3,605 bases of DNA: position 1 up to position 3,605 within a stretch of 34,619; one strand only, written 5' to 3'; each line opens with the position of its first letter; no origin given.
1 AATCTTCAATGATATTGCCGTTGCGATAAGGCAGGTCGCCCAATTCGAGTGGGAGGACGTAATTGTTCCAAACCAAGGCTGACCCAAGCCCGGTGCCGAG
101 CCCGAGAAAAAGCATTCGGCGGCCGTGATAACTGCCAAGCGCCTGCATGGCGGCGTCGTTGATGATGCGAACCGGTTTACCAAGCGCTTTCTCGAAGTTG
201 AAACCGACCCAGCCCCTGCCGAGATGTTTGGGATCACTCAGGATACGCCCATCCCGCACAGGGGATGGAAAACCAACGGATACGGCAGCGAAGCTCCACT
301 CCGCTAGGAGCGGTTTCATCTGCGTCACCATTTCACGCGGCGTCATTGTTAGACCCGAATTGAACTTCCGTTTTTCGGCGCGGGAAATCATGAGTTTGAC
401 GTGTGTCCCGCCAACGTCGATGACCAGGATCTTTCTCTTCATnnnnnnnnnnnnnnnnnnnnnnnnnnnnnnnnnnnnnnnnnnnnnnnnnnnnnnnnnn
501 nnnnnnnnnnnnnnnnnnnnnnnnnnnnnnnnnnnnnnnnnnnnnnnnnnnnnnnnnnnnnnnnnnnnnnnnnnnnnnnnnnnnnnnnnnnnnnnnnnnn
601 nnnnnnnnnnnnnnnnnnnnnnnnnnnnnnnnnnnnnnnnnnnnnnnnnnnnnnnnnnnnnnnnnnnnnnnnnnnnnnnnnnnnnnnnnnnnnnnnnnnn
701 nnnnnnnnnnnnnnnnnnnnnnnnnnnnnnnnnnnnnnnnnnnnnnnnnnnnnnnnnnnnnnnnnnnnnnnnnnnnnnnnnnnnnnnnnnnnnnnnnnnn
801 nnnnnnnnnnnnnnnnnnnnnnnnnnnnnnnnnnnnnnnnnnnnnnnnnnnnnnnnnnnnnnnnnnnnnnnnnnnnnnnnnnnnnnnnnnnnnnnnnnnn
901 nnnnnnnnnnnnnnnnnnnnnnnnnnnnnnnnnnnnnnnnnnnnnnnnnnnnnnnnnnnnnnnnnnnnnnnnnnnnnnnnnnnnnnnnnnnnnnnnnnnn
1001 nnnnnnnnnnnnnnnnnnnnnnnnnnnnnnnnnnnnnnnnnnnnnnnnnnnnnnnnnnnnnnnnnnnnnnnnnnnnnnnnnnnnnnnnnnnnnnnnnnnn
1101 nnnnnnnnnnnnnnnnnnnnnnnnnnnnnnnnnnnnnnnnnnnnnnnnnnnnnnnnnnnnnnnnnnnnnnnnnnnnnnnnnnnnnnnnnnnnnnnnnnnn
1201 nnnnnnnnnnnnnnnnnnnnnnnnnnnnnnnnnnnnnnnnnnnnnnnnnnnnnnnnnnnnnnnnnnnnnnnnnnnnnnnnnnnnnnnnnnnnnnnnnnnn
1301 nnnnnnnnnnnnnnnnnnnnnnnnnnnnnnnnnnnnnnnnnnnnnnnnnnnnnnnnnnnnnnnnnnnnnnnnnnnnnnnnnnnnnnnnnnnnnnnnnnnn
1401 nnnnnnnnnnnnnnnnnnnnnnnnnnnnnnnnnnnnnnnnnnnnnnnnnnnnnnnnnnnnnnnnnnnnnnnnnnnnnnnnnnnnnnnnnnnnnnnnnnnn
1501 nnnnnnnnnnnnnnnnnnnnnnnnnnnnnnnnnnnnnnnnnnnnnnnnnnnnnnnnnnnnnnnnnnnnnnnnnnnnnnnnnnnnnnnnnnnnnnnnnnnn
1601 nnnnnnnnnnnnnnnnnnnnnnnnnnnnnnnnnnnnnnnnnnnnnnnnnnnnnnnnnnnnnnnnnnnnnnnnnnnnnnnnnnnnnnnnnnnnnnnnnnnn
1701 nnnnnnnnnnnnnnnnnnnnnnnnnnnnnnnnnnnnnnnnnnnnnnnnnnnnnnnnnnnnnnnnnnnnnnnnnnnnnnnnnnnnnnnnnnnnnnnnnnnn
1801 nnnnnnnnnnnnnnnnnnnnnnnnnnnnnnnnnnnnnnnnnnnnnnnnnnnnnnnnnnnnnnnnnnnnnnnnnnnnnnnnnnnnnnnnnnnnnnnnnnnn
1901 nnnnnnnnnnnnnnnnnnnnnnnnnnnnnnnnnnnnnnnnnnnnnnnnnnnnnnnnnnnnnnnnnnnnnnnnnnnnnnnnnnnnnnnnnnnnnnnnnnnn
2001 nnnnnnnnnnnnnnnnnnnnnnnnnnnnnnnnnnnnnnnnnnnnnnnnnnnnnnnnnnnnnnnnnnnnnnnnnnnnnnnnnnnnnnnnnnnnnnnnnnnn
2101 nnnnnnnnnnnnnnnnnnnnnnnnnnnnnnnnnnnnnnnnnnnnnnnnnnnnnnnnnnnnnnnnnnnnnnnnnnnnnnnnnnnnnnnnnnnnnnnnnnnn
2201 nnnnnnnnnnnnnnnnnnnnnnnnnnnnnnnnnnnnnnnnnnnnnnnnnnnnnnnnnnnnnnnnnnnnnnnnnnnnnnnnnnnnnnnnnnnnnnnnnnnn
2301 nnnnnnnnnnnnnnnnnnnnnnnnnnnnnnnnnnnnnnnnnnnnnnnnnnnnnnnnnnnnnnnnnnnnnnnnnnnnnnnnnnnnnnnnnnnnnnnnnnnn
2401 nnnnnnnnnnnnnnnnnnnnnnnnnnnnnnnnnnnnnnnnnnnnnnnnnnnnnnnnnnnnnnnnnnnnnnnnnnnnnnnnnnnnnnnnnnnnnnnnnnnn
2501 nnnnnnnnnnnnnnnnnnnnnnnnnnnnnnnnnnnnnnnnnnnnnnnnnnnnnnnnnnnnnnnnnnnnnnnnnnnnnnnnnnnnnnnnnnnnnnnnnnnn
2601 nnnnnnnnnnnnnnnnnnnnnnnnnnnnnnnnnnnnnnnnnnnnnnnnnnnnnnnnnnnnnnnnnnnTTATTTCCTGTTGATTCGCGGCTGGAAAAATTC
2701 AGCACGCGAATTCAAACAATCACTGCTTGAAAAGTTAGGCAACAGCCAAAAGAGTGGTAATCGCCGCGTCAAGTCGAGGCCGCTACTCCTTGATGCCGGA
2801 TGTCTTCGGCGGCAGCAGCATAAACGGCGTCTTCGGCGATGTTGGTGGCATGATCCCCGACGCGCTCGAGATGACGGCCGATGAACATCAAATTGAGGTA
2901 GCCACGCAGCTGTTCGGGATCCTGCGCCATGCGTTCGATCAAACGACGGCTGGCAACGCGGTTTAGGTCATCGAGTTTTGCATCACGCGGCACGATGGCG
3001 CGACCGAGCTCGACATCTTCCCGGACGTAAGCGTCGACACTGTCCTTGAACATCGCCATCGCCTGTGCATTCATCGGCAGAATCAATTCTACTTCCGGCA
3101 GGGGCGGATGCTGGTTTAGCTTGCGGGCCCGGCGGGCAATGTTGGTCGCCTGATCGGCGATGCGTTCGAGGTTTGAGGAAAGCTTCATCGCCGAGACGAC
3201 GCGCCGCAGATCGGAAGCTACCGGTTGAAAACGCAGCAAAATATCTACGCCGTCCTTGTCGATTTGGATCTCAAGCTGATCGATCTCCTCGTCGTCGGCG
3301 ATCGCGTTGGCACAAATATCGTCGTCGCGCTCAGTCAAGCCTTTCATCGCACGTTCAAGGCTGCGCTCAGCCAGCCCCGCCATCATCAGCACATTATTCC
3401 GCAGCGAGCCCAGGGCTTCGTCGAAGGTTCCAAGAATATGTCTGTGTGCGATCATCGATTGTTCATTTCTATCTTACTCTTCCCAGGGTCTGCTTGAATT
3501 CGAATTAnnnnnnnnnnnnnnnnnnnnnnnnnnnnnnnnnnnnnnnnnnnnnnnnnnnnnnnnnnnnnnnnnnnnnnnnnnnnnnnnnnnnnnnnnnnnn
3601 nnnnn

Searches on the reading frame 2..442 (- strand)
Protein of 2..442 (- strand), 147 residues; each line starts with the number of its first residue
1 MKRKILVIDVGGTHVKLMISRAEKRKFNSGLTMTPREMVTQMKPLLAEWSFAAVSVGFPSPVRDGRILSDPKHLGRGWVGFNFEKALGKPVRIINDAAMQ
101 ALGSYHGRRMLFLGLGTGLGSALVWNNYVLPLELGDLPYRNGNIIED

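Call 38: search_protein_families(library=pfam, proteins=[window:2-442:-], max_evalue=0.00001)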
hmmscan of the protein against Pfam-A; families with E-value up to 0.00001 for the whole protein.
window:2-442:- (147 aa): 1 family
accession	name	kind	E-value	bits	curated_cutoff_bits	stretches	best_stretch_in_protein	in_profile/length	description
PF00480.26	ROK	-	6.7e-08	32.8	22.9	1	7-129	3-144/294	ROK family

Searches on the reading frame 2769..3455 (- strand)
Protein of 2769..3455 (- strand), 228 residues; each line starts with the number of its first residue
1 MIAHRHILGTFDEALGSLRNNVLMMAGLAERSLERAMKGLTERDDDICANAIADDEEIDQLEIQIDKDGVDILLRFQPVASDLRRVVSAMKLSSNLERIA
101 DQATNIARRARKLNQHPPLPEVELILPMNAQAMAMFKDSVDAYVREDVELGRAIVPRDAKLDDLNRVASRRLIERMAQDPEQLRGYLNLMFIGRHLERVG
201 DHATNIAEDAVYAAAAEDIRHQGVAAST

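Call 15: find_encoding_contigs(protein=window:2769-3455:-, flank=4000, max_places=8)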
Protein window:2769-3455:- (228 aa): 23 contigs read that carry it; 8 places shown.
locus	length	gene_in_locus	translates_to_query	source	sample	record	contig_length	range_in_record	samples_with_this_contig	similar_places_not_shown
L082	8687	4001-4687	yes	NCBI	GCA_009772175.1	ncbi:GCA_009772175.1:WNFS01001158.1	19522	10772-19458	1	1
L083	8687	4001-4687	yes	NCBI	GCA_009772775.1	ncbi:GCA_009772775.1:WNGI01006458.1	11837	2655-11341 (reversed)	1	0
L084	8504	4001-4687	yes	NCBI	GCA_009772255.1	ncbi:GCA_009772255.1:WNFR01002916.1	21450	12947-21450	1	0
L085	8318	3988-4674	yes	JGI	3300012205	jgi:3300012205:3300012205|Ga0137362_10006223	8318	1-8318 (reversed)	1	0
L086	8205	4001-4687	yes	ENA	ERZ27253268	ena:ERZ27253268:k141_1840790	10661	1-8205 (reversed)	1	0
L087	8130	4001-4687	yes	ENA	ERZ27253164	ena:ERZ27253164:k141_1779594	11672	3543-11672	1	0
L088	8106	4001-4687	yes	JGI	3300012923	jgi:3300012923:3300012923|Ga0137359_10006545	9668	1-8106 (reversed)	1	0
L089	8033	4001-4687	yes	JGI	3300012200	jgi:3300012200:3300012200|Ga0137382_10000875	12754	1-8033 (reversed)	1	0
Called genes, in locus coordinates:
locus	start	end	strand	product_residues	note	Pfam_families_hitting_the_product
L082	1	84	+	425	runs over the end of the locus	PF00989:PAS, PF08448:PAS_4, PF12860:PAS_7, PF13426:PAS_9 (weak), PF13596:PAS_10 (weak), PF00512:HisKA, PF02518:HATPase_c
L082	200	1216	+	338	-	PF12849:PBP_like_2, PF01547:SBP_bac_1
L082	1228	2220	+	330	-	PF00528:BPD_transp_1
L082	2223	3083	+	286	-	PF00528:BPD_transp_1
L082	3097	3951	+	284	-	PF20703:nSTAND1 (weak), PF00005:ABC_tran, PF02463:SMC_N, PF13304:AAA_21 (faint)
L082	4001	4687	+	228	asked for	PF01895:PhoU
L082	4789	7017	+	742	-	PF13089:PP_kinase_N, PF02503:PP_kinase, PF17941:PP_kinase_C_1, PF13091:PLDc_2 (faint), PF13090:PP_kinase_C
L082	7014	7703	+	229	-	PF00480:ROK (weak)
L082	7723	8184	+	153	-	PF00300:His_Phos_1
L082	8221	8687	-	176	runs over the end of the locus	?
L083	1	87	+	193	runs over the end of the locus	?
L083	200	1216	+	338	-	PF12849:PBP_like_2, PF01547:SBP_bac_1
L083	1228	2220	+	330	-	PF00528:BPD_transp_1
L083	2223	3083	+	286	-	PF00528:BPD_transp_1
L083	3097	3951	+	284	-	PF20703:nSTAND1 (weak), PF00005:ABC_tran, PF02463:SMC_N, PF13304:AAA_21 (faint)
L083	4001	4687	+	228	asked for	PF01895:PhoU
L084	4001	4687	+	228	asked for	PF01895:PhoU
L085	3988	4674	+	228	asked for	PF01895:PhoU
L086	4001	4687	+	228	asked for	PF01895:PhoU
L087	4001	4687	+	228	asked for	PF01895:PhoU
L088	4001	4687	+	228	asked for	PF01895:PhoU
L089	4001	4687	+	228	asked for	PF01895:PhoU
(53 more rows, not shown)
